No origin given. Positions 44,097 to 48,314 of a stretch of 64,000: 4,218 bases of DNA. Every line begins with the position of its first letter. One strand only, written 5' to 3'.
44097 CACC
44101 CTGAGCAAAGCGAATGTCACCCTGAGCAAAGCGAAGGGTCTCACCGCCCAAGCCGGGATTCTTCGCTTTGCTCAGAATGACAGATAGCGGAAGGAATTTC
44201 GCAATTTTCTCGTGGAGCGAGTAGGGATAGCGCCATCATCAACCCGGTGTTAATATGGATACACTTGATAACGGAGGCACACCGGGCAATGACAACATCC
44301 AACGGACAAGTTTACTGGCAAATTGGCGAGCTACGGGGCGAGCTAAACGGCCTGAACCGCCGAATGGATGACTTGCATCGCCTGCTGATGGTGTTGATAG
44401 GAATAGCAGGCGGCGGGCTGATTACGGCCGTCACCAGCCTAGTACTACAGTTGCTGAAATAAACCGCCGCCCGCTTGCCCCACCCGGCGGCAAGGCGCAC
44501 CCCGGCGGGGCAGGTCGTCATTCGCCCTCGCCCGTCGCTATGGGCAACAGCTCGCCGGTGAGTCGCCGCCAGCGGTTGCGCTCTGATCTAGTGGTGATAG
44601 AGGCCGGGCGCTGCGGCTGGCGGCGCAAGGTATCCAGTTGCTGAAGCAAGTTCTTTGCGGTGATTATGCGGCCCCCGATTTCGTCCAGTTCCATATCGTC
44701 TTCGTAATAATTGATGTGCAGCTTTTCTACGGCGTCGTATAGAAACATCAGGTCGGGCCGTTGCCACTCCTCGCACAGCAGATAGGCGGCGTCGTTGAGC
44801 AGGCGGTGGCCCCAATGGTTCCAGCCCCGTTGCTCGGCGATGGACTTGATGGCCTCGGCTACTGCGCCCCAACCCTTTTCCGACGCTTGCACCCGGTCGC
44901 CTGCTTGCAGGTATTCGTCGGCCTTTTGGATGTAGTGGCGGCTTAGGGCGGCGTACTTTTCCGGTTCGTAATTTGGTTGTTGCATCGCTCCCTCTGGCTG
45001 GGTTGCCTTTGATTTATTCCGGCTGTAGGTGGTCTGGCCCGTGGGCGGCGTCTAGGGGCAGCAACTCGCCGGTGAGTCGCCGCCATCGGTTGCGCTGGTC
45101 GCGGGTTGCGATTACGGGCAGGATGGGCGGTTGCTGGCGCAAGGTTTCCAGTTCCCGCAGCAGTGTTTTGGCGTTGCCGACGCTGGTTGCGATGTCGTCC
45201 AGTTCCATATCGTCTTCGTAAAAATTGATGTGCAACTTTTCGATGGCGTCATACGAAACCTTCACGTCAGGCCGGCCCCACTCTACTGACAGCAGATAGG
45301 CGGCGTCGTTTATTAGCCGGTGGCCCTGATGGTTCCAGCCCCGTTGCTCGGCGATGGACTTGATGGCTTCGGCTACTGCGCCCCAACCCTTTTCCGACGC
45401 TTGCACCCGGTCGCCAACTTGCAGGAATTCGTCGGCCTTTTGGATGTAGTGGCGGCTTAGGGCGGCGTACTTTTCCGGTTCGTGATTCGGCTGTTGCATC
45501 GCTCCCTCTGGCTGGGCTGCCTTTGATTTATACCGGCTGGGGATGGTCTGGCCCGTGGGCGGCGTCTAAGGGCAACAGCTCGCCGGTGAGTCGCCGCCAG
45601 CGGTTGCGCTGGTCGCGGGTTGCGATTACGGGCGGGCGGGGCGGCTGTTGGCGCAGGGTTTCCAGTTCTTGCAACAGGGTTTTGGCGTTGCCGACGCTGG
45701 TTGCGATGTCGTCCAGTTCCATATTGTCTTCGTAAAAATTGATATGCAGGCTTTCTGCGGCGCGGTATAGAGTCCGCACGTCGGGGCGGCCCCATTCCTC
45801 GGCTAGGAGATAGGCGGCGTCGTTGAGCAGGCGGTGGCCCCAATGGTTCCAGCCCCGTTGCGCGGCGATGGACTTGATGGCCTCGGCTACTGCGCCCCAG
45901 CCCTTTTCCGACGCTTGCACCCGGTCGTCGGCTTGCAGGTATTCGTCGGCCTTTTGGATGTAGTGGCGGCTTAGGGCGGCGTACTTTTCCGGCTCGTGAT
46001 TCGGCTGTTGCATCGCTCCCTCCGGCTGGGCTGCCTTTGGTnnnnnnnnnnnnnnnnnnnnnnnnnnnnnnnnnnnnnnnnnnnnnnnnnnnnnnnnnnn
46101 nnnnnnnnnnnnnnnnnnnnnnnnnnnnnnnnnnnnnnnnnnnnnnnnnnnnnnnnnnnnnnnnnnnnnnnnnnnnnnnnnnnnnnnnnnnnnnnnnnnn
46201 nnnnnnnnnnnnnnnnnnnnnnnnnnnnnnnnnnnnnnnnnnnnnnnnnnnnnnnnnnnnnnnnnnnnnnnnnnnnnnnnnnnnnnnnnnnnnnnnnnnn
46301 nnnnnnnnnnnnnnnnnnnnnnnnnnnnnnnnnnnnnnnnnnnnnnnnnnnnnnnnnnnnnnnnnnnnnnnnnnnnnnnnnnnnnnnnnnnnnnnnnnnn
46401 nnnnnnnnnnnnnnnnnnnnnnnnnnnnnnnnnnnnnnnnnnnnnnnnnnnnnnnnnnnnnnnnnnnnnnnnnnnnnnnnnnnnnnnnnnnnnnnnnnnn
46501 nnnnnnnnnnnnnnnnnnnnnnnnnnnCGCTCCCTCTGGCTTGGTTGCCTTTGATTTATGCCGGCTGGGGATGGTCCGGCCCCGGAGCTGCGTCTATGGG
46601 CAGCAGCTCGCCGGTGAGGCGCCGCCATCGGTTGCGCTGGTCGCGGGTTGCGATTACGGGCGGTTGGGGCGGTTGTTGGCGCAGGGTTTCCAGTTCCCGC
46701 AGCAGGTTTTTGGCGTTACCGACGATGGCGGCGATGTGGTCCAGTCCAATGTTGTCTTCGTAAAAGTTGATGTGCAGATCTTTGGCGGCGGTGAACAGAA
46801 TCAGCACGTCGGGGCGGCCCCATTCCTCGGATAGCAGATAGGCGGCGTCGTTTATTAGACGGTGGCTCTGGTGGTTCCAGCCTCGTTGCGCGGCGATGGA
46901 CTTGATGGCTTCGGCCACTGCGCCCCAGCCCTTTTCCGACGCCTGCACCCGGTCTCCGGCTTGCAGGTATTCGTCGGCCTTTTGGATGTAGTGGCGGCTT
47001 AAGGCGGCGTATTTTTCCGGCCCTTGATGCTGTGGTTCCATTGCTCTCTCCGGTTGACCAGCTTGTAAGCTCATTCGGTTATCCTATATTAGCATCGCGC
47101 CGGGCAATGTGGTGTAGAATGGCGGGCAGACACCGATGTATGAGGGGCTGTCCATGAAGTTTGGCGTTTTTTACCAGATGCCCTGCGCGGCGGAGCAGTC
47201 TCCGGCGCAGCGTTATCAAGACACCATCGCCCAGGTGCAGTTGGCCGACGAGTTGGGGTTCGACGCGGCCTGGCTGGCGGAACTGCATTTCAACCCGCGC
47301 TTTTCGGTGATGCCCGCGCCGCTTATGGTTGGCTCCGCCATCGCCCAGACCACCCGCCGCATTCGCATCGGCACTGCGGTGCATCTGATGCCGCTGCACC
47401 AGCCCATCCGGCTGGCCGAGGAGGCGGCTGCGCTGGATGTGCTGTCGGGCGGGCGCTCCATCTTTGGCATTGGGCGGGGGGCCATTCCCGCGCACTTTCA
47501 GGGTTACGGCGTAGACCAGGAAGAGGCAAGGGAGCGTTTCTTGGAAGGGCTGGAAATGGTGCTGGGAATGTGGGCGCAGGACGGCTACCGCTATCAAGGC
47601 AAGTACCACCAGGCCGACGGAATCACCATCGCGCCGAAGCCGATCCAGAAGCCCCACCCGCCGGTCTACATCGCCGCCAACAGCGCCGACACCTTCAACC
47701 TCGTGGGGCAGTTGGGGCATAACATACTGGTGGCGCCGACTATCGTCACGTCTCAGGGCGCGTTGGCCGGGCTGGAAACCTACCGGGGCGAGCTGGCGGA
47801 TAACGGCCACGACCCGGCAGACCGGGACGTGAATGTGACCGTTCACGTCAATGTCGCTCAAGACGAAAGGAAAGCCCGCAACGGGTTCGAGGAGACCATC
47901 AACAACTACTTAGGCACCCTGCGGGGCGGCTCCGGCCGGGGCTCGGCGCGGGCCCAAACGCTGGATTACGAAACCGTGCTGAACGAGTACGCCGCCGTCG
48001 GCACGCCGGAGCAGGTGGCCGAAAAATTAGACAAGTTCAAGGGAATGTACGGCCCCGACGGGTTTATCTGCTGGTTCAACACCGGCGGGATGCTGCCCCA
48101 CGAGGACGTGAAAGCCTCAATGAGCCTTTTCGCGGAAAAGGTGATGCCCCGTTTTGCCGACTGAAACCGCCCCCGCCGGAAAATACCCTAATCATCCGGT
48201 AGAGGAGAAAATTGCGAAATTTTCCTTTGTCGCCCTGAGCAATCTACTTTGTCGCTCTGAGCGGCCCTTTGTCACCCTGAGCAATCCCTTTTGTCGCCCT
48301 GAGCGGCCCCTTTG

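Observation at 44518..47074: Five co-directional PaREP1/HEPN-like paralogs in a perfectly phased 514-bp tandem array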

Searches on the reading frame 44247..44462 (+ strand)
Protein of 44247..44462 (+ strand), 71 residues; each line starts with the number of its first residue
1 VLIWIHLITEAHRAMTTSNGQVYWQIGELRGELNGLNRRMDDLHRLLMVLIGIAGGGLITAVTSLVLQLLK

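Call 42: search_protein_families(library=padloc, proteins=[window:44247-44462:+], max_evalue=0.01)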
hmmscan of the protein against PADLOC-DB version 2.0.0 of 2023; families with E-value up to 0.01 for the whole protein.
window:44247-44462:+ (71 aa): 0 families

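Call 43: search_protein_families(library=pfam, proteins=[window:44247-44462:+], max_evalue=0.01)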
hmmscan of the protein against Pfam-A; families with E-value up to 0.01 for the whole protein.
window:44247-44462:+ (71 aa): 0 families

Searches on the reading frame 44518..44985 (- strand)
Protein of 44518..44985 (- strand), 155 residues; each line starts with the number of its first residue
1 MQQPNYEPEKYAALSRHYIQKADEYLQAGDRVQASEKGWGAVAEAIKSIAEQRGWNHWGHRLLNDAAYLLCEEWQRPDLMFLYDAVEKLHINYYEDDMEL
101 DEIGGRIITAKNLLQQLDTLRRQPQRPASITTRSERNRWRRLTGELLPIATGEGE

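Call 4: search_protein_families(library=pfam, proteins=[window:44518-44985:-], max_evalue=1)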
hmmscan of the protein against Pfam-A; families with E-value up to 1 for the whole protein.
window:44518-44985:- (155 aa): 3 families
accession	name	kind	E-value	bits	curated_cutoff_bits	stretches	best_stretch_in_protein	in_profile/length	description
PF05942.16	PaREP1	-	1.5e-17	64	24.4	1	11-113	2-114/115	Archaeal PaREP1/PaREP8 family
PF20785.2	MACPF_D3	-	0.057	14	25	1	78-104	10-39/66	MACPF protein, D3 domain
PF13143.11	DUF3986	-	0.13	13.9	20.5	1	83-105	3-25/85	Protein of unknown function (DUF3986)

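Call 5: search_protein_families(library=ncbifam, proteins=[window:44518-44985:-], max_evalue=1)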
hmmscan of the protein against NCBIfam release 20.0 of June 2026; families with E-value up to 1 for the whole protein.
window:44518-44985:- (155 aa): 0 families

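Call 42: search_protein_families(library=padloc, proteins=[window:44518-44985:-], max_evalue=0.01)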
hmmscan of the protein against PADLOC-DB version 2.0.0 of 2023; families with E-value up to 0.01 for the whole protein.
window:44518-44985:- (155 aa): 0 families

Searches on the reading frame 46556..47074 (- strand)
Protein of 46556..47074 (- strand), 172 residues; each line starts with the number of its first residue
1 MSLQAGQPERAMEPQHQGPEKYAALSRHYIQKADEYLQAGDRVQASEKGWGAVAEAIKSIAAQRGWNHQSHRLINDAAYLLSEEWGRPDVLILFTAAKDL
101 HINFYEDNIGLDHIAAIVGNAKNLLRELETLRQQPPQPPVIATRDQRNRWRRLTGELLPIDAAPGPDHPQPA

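Call 4: search_protein_families(library=pfam, proteins=[window:46556-47074:-], max_evalue=1)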
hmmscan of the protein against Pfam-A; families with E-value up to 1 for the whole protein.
window:46556-47074:- (172 aa): 3 families
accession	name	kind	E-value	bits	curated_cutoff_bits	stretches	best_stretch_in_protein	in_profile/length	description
PF05942.16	PaREP1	-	9.4e-20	71.1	24.4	1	22-124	2-114/115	Archaeal PaREP1/PaREP8 family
PF00277.23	SAA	-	0.02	15.7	30.8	1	21-88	17-86/102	Serum amyloid A protein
PF20667.3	Sec10_N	-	0.16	12.6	27.4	1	20-83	42-105/118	Exocyst complex component Sec10, N-terminal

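Call 5: search_protein_families(library=ncbifam, proteins=[window:46556-47074:-], max_evalue=1)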
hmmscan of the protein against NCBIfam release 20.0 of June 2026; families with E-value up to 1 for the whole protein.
window:46556-47074:- (172 aa): 0 families

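Call 23: find_encoding_contigs(protein=window:46556-47041:-, flank=10000, max_places=4)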
Protein window:46556-47041:- (161 aa): 3 contigs read that carry it; 1 place shown.
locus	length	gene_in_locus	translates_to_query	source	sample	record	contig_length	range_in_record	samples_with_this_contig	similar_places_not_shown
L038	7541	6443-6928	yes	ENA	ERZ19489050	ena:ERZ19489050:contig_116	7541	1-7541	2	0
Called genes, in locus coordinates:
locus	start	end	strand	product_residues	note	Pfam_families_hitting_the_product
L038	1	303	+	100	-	?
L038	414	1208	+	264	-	PF01555:N6_N4_Mtase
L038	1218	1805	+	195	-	PF00857:Isochorismatase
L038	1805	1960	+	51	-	-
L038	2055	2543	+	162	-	PF04073:tRNA_edit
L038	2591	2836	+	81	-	-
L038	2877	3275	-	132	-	-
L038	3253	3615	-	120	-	-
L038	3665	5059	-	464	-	PF01078:Mg_chelatase (faint), PF05496:RuvB_N, PF13191:AAA_16 (weak), PF00004:AAA, PF07728:AAA_5 (weak), PF16193:AAA_assoc_2, PF12002:MgsA_C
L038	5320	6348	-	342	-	PF00296:Bac_luciferase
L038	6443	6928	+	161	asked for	PF05942:PaREP1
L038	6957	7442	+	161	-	PF05942:PaREP1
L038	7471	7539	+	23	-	?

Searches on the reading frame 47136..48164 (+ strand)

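Call 43: search_protein_families(library=pfam, proteins=[window:47136-48164:+], max_evalue=0.01)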
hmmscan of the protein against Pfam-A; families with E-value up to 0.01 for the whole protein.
window:47136-48164:+ (342 aa): 1 family
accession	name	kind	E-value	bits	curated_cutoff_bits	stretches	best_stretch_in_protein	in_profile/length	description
PF00296.26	Bac_luciferase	-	1.1e-65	222.5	27.9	1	7-302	1-308/314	Luciferase-like monooxygenase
